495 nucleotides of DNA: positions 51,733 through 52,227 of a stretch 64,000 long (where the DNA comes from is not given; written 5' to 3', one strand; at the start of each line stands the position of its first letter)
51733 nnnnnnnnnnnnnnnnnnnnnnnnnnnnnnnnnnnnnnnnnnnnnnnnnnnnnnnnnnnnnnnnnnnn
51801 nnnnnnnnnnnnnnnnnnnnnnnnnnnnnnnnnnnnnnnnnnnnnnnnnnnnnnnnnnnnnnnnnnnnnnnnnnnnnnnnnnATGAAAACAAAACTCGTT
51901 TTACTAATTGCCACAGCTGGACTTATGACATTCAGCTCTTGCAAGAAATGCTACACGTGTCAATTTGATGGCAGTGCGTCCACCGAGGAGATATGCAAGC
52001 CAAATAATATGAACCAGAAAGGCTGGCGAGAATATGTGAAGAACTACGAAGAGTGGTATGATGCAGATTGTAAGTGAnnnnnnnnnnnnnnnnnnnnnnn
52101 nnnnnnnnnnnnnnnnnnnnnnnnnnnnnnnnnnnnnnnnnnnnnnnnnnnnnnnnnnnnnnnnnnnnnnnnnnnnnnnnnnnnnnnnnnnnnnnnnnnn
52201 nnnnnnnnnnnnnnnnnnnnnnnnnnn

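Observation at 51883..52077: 64-aa Cys-rich lipopeptide gene embedded in the LytTR-associated operon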

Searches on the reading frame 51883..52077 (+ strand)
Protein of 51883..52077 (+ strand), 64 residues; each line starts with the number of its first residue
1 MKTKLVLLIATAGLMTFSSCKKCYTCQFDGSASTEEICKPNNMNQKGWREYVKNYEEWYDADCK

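Call 3: search_protein_families(library=pfam, proteins=[window:51883-52077:+], max_evalue=0.1)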
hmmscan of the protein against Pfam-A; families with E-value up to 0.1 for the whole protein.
window:51883-52077:+ (64 aa): 0 families

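Call 4: search_protein_families(library=ncbifam, proteins=[window:51883-52077:+], max_evalue=0.1)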
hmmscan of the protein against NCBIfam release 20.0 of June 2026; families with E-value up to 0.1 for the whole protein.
window:51883-52077:+ (64 aa): 1 family
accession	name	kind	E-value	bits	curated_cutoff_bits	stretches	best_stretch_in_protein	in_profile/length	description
NF050142.1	PG1828_fam_lipo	equivalog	0.098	13.4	50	0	1-23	1-22/59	PG1828 family lipoprotein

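Call 5: find_homologous_proteins(query=window:51883-52074:+, max_evalue=10)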
Query window:51883-52074:+ (64 aa): 7 proteins with E <= 10 among 7 candidates.
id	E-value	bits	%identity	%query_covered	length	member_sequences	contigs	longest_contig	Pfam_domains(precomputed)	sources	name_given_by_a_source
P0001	2.0e-38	146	100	100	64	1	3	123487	-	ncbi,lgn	-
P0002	1.8e-29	118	83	100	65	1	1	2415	-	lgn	-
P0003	2.6e-26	108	77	100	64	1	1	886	-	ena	-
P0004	7.6e-25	103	77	100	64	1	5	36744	-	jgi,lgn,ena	-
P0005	4.9e-23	98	69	100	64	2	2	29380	-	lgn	-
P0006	1.7e-15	74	58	100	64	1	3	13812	-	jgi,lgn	-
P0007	1.0e-9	56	47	89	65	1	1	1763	-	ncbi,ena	-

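Call 8: find_encoding_contigs(protein=P0001, flank=10000, max_places=4)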
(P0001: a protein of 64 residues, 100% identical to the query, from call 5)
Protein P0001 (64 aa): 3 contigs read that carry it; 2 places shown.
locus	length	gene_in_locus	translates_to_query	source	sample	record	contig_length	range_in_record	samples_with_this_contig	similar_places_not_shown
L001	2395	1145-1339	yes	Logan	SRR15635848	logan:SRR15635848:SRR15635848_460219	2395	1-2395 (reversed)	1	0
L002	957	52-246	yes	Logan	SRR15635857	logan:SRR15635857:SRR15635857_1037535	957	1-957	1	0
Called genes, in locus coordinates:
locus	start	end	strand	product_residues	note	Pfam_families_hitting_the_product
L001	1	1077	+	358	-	?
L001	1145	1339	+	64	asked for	-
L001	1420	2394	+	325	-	?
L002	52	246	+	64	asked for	-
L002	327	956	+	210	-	?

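Call 9: find_encoding_contigs(protein=P0004, flank=10000, max_places=4)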
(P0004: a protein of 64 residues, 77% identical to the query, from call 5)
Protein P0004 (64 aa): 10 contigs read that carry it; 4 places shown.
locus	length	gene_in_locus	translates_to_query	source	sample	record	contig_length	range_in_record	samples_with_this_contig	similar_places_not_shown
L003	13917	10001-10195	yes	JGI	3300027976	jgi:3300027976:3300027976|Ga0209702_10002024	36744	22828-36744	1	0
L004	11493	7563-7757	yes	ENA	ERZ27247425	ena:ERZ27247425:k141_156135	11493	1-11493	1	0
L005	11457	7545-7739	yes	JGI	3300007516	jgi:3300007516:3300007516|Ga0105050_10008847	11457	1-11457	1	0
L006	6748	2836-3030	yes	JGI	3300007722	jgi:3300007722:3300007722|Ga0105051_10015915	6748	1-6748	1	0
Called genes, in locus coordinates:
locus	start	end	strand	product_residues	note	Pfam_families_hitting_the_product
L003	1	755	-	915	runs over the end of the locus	PF13620:CarboxypepD_reg, PF13715:CarbopepD_reg_2, PF07715:Plug, PF00593:TonB_dep_Rec_b-barrel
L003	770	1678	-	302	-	PF00932:LTD, PF18962:Por_Secre_tail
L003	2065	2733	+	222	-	-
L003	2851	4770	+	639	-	PF13424:TPR_12, PF17874:TPR_MalT (weak), PF10602:RPN7 (weak), PF13176:TPR_7 (weak), PF13424:TPR_12, PF17874:TPR_MalT, PF13424:TPR_12, PF06580:His_kinase, +14 more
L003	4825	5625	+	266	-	PF00072:Response_reg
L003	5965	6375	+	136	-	PF04397:LytTR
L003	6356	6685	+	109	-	-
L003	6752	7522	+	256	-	-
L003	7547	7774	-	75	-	PF13560:HTH_31 (weak), PF12844:HTH_19 (weak), PF01381:HTH_3, PF13443:HTH_26 (weak)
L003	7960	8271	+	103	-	-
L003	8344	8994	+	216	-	-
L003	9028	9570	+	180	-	PF09851:SHOCT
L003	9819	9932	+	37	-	-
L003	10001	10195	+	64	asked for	-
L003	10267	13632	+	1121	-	PF22352:K319L-like_PKD (faint), PF18911:PKD_4 (faint), PF06832:BiPBP_C (faint), PF19406:PKD_5, PF18962:Por_Secre_tail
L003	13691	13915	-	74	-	?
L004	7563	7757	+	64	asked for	-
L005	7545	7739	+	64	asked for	-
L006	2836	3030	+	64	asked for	-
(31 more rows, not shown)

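Call 10: find_encoding_contigs(protein=P0005, flank=10000, max_places=3)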
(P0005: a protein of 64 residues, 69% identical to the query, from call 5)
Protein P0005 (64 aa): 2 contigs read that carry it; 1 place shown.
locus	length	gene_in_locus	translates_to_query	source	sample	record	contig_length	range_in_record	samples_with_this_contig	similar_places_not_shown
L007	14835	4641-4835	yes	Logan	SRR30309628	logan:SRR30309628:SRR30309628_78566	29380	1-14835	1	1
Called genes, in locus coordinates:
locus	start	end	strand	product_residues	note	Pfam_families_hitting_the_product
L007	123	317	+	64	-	-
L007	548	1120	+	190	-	PF07929:PRiA4_ORF3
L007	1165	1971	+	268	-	PF00072:Response_reg, PF04397:LytTR (weak)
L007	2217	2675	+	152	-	PF04397:LytTR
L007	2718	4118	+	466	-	-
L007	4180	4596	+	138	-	-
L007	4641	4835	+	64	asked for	-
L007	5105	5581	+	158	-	-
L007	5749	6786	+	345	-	PF00578:AhpC-TSA, PF08534:Redoxin, PF00085:Thioredoxin, PF13905:Thioredoxin_8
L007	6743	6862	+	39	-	-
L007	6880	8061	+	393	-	PF13568:OMP_b-brl_2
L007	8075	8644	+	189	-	-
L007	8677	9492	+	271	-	-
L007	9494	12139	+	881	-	PF03544:TonB_C (faint)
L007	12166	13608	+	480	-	-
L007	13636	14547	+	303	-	PF01435:Peptidase_M48, PF13240:Zn_Ribbon_1 (faint)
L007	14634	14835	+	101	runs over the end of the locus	-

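Call 11: find_encoding_contigs(protein=P0006, flank=10000, max_places=3)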
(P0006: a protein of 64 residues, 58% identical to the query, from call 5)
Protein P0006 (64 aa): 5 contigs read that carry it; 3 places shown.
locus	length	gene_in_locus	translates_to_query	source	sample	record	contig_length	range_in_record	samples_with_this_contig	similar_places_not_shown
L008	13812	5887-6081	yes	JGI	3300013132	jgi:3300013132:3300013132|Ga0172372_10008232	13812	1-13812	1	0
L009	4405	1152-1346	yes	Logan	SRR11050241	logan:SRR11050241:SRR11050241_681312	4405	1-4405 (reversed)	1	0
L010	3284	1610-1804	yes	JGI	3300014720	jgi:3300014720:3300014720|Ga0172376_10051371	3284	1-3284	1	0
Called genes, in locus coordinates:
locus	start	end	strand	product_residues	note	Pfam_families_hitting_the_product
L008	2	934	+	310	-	?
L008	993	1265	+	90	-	PF01909:NTP_transf_2, PF18765:Polbeta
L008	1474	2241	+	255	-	PF00072:Response_reg, PF04397:LytTR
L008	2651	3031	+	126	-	PF04397:LytTR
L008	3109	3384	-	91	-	-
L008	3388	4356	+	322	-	PF13620:CarboxypepD_reg (weak)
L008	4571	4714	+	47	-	-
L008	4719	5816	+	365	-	-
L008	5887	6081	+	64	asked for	-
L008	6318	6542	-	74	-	PF13560:HTH_31, PF12844:HTH_19 (weak), PF01381:HTH_3, PF13443:HTH_26 (weak)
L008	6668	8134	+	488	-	PF07661:MORN_2 (faint)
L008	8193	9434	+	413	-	-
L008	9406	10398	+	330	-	PF01435:Peptidase_M48, PF13240:Zn_Ribbon_1 (weak)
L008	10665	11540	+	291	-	-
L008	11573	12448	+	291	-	PF01435:Peptidase_M48 (weak)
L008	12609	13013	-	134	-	-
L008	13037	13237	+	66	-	-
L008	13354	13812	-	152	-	?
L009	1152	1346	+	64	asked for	-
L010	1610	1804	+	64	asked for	-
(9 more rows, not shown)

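Call 12: search_protein_representatives(protein=window:51883-52074:+)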
Query: 64 residues. Proteins with E-value up to 0.001 (for the whole library): 8; up to 1e-10: 2; up to 1e-30: 0. The best 8 are listed.
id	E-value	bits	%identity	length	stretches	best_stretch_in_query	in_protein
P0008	6.1e-16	73.6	61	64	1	1-57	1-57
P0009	4.5e-15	70.9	-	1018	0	-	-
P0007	3.3e-10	55.5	48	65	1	1-56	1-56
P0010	4.3e-06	42.6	39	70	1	6-62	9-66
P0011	2.9e-05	40.0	43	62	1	4-53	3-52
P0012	1.2e-04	38.1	37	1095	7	22-52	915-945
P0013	7.1e-04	35.6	44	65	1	11-55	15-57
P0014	8.6e-04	35.3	34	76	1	1-58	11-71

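Call 17: find_homologous_proteins(query=A2, max_evalue=1)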
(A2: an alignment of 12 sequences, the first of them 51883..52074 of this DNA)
Query A2 (12 sequences) (64 aa, profile of the alignment): 245 proteins with E <= 1 among 1938 candidates; the best 120 are listed.
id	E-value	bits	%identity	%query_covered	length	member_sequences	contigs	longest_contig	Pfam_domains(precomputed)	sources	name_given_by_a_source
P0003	4.7e-30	121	77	100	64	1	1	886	-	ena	-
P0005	5.0e-29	118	69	100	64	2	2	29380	-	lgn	-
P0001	5.2e-29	118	100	100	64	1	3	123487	-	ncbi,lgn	-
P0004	1.5e-28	116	77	100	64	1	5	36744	-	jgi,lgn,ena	-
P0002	5.0e-28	114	83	100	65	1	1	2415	-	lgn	-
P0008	8.1e-27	110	63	88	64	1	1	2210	-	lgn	-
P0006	1.3e-26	110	58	100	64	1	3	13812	-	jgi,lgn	-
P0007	1.7e-24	103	47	89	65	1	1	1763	-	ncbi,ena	-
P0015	5.3e-24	101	54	88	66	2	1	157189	-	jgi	jgi:hypothetical protein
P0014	7.4e-23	98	33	89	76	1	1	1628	-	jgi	jgi:hypothetical protein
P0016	1.1e-22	97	56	89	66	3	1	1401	-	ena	-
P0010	1.5e-22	97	38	89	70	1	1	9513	-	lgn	-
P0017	1.6e-22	97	54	89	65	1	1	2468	-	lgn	-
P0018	9.6e-22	94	58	100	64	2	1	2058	-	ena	-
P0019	1.3e-21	94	50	100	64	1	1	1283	-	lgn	-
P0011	2.6e-20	90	50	59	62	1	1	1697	-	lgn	-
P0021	3.7e-17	80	35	83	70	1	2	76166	-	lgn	-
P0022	4.5e-17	79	41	97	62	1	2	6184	-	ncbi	-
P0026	1.2e-13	68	34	83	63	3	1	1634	-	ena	-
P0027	2.0e-11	61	36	86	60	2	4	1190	-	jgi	jgi:hypothetical protein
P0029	5.8e-11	60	38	98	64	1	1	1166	-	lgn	-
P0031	1.7e-10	58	34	98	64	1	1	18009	-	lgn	-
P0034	1.8e-9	55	32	91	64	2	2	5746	-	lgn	-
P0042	2.7e-8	51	37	88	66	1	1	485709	-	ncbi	-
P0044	7.1e-8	50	43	72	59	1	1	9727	-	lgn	-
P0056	7.3e-7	47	39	48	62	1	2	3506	-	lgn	-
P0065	1.8e-6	45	28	78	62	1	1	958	-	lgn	-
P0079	1.0e-5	43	35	53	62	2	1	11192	-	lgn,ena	-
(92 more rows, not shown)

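Call 21: find_encoding_contigs(protein=P0015, flank=8000, max_places=2)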
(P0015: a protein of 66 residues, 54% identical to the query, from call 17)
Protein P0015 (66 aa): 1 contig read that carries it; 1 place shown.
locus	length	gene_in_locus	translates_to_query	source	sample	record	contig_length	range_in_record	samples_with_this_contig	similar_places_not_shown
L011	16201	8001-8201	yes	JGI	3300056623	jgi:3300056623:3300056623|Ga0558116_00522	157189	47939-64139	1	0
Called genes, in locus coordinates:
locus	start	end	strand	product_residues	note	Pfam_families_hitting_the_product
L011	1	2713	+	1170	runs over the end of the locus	PF26921:DUF8276, PF12419:DUF3670, PF00176:SNF2-rel_dom, PF00271:Helicase_C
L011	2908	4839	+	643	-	PF07719:TPR_2 (faint), PF13181:TPR_8 (faint), PF13374:TPR_10 (faint), PF13428:TPR_14 (faint), PF17874:TPR_MalT, PF13424:TPR_12, PF06580:His_kinase, PF02518:HATPase_c (weak), +3 more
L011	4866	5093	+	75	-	-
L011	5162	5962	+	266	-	PF00072:Response_reg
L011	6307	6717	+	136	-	PF04397:LytTR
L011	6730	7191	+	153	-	-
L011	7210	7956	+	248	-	-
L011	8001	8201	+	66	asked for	-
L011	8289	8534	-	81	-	PF13560:HTH_31 (weak), PF01381:HTH_3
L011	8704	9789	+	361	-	PF12799:LRR_4 (faint), PF18962:Por_Secre_tail (weak)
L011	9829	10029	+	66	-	-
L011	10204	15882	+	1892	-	PF00801:PKD, PF18911:PKD_4, PF00801:PKD, PF18911:PKD_4 (weak), PF00801:PKD (weak), PF18911:PKD_4, PF18911:PKD_4, PF13585:CHU_C, +1 more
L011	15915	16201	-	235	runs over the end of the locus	PF00149:Metallophos, PF06874:FBPase_2 (faint)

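Call 22: find_encoding_contigs(protein=P0021, flank=8000, max_places=2)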
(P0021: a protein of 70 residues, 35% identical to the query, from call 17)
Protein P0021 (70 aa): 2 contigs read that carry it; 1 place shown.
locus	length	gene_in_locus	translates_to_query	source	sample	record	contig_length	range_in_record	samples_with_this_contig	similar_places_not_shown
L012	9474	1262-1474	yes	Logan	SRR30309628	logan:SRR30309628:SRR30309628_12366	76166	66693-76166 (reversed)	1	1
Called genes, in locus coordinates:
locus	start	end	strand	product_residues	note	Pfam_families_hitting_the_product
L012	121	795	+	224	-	-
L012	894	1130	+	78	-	-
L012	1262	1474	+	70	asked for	-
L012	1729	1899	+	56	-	-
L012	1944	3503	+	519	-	PF00684:DnaJ_CXXCXGXG (faint), PF03544:TonB_C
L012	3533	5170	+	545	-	PF14903:WG_beta_rep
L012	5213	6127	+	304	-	PF01435:Peptidase_M48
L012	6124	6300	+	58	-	-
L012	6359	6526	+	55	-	PF10164:BRI3 (weak)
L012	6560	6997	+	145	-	PF10825:DUF2752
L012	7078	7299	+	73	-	-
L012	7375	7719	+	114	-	PF01503:PRA-PH (weak), PF03819:MazG, PF12643:MazG-like (weak)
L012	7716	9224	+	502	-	PF03853:YjeF_N, PF01256:Carb_kinase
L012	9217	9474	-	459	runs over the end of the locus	PF18962:Por_Secre_tail (weak)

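Call 23: find_encoding_contigs(protein=P0042, flank=8000, max_places=2)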
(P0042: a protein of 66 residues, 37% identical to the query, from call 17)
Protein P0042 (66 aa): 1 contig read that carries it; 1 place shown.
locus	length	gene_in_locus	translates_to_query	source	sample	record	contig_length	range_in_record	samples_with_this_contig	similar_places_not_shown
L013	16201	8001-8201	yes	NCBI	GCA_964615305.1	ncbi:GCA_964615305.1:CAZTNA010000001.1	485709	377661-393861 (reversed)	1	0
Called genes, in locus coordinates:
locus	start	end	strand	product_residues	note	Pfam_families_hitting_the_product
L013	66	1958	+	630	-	PF16177:ACAS_N, PF00501:AMP-binding, PF13193:AMP-binding_C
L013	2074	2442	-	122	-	PF00403:HMA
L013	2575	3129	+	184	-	PF13620:CarboxypepD_reg, PF13715:CarbopepD_reg_2 (weak)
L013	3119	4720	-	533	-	PF18936:DUF5684, PF10502:Peptidase_S26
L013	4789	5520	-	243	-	PF01113:DapB_N, PF05173:DapB_C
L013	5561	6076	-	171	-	PF03061:4HBT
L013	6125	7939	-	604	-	PF00675:Peptidase_M16, PF05193:Peptidase_M16_C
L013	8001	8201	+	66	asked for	-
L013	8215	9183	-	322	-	PF01820:Dala_Dala_lig_N, PF02655:ATP-grasp_3, PF02786:CPSase_L_D2, PF08443:RimK, PF07478:Dala_Dala_lig_C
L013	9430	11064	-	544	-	PF00091:Tubulin, PF12327:FtsZ_C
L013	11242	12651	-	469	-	PF11104:PilM_2 (faint), PF14450:FtsA, PF02491:SHS2_FTSA, PF06723:MreB_Mbl, PF14450:FtsA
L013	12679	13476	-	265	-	-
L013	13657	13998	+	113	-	-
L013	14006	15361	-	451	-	PF01225:Mur_ligase, PF08245:Mur_ligase_M, PF02875:Mur_ligase_C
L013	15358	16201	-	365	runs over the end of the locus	PF03033:Glyco_transf_28, PF04101:Glyco_tran_28_C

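Call 31: find_related_loci(query=A2, collection=genome_contigs, flank=10000)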
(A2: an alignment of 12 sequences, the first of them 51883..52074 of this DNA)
Query A2 (64 aa) in genome_contigs; peptide patterns used: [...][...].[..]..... (x = any residue, [..] = any of these).
53 stretches matched a pattern; 9 encode a relative of the query (tblastn E <= 1e-3); 9 distinct loci.
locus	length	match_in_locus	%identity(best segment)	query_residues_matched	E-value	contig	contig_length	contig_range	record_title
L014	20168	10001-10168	56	1-57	7e-16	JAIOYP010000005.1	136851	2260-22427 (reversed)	MAG: Flavobacteriales bacterium isolate Tobar13m-G11 Tobar13m-C170, whole genome shotgun sequence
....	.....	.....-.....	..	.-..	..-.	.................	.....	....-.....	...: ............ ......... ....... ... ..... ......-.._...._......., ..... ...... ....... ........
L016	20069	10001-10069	57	5-27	1e-5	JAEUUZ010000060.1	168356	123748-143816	MAG: Chitinophagales bacterium isolate new MAG-368 k141_3184967, whole genome shotgun sequence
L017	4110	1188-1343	34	6-50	2e-5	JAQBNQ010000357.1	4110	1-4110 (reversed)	MAG: Bacteroidota bacterium isolate RYN_297 scaffold_462523, whole genome shotgun sequence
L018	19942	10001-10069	52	5-27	5e-5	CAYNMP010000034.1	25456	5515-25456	MAG TPA_asm: uncultured Chitinophagaceae bacterium isolate SRP199154_co2_124 genome assembly, contig: NODE_1134_length_2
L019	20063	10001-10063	57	7-27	4e-5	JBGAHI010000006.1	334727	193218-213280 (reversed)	MAG: Chitinophagales bacterium isolate MAG_MBR_H125.23 MBRH125-23_opera_contig_235, whole genome shotgun sequence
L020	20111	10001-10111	41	1-37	5e-5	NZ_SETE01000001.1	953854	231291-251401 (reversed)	Brumimicrobium glaciale strain IC156 IC156_contig01, whole genome shotgun sequence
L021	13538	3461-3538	59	1-27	1e-4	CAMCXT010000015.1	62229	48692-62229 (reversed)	MAG: Chitinophaga pinensis isolate MiE-14oct19-96 genome assembly, contig: MiE-14oct19-C462, whole genome shotgun sequen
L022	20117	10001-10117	41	8-43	2e-4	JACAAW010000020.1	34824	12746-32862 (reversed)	MAG: Bacteroidetes bacterium isolate Cfx2-01 MAG1_20, whole genome shotgun sequence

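Call 33: list_cluster_members(proteins=[P0001, P0007, P0022])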
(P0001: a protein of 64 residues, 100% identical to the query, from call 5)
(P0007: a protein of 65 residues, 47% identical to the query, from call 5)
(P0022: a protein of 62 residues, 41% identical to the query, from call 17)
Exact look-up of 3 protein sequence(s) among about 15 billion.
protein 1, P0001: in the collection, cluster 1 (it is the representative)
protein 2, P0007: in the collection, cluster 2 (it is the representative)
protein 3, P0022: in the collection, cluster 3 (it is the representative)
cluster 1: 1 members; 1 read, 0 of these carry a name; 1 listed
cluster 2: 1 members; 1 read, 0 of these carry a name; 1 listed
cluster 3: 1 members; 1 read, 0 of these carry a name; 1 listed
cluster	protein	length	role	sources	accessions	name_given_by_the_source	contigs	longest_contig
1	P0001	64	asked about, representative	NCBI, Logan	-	-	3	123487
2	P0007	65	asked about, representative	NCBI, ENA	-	-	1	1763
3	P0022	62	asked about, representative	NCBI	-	-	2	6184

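Call 39: search_protein_families(library=pfam, proteins=[L014:10523-11134:+, L014:11195-12601:+, L007:5105-5581:+, L007:4180-4596:+, L008:6668-8134:+, L008:4719-5816:+, L020:7537-9840:+, L020:10435-12585:+, L012:1944-3503:+, L020:4097-7030:-], max_evalue=0.01)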
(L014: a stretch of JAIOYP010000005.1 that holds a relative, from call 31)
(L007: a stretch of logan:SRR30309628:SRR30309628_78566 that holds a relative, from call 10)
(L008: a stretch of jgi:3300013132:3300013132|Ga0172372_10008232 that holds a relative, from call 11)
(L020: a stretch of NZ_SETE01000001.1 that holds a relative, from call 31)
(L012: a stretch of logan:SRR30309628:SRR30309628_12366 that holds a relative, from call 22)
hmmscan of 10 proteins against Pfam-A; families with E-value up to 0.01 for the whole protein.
L014:10523-11134:+ (203 aa): 0 families

L014:11195-12601:+ (468 aa): 4 families
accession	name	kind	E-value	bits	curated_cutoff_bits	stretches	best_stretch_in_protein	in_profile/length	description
PF17164.10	DUF5122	-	5.4e-89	292.6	27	7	246-281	1-36/36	Domain of unknown function (DUF5122) beta-propeller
PF18962.6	Por_Secre_tail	-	2.5e-07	31.3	27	1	395-460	2-70/75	Secretion system C-terminal sorting domain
PF12768.13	Rax2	-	1.6e-06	28.2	28.8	1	235-349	21-132/254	Rax2 C-terminal beta propeller domain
PF19804.4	DUF6287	-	0.0047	16.6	26.3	0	98-115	2-19/34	Domain of unknown function (DUF6287)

L007:5105-5581:+ (158 aa): 0 families

L007:4180-4596:+ (138 aa): 1 family
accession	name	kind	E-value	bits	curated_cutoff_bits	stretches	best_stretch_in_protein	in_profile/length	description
PF12450.13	vWF_A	-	0.0035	17.7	25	1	53-96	41-84/94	von Willebrand factor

L008:6668-8134:+ (488 aa): 1 family
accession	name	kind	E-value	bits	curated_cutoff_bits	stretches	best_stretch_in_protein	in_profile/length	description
PF07661.19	MORN_2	-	4.3e-11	42.2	29.6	1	129-150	1-22/22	MORN repeat variant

L008:4719-5816:+ (365 aa): 0 families

L020:7537-9840:+ (767 aa): 4 families
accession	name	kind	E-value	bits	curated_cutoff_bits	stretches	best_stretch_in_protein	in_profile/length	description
PF00593.30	TonB_dep_Rec_b-barrel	-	6.8e-28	99.1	27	1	269-734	20-436/436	TonB dependent receptor-like, beta-barrel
PF07715.20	Plug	-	9.3e-18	65.1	23.9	1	132-235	3-107/107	TonB-dependent Receptor Plug Domain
PF13715.12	CarbopepD_reg_2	-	7.3e-11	42.4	32.2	1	38-123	1-88/88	CarboxypepD_reg-like domain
PF13620.12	CarboxypepD_reg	-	2.8e-05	24.8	32.3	1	38-107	2-75/82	Carboxypeptidase regulatory-like domain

L020:10435-12585:+ (716 aa): 0 families

L012:1944-3503:+ (519 aa): 2 families
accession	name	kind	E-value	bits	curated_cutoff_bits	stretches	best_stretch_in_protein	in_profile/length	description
PF03544.19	TonB_C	-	1.4e-16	61.2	24.6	1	442-519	2-79/79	Gram-negative bacterial TonB protein C-terminal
PF00684.25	DnaJ_CXXCXGXG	-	1.5e-11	44.8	32.7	2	254-305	1-65/65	DnaJ central domain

L020:4097-7030:- (977 aa): 4 families
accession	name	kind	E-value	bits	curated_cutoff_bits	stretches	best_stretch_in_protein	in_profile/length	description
PF03176.21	MMPL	-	3.8e-30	105.4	20.5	2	716-921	93-302/333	MMPL family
PF02460.24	Patched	-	1.1e-11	45.1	23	1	236-364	23-150/156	Patched SSD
PF12349.14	Sterol-sensing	-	2.1e-08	34.6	22.3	1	242-370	7-135/153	Sterol-sensing domain of SREBP cleavage-activation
PF00873.25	ACR_tran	-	1.1e-05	23.8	28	1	764-918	329-486/1021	AcrB/AcrD/AcrF family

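Call 69: search_protein_families(library=pfam, proteins=[L011:6730-7188:+, L011:7210-7953:+, L003:6356-6682:+, L003:6752-7519:+, L008:3388-4353:+], max_evalue=0.01)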
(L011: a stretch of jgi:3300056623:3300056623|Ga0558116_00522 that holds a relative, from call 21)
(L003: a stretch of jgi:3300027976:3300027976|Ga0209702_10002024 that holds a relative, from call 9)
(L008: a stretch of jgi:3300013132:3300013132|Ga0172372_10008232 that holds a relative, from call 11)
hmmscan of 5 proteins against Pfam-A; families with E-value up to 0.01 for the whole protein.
L011:6730-7188:+ (153 aa): 0 families

L011:7210-7953:+ (248 aa): 0 families

L003:6356-6682:+ (109 aa): 0 families

L003:6752-7519:+ (256 aa): 0 families

L008:3388-4353:+ (322 aa): 2 families
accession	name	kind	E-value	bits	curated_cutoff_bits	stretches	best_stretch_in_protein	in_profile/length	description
PF13620.12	CarboxypepD_reg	-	6e-06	27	32.3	1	244-311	9-81/82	Carboxypeptidase regulatory-like domain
PF13715.12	CarbopepD_reg_2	-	8e-05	23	32.2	1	242-311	7-76/88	CarboxypepD_reg-like domain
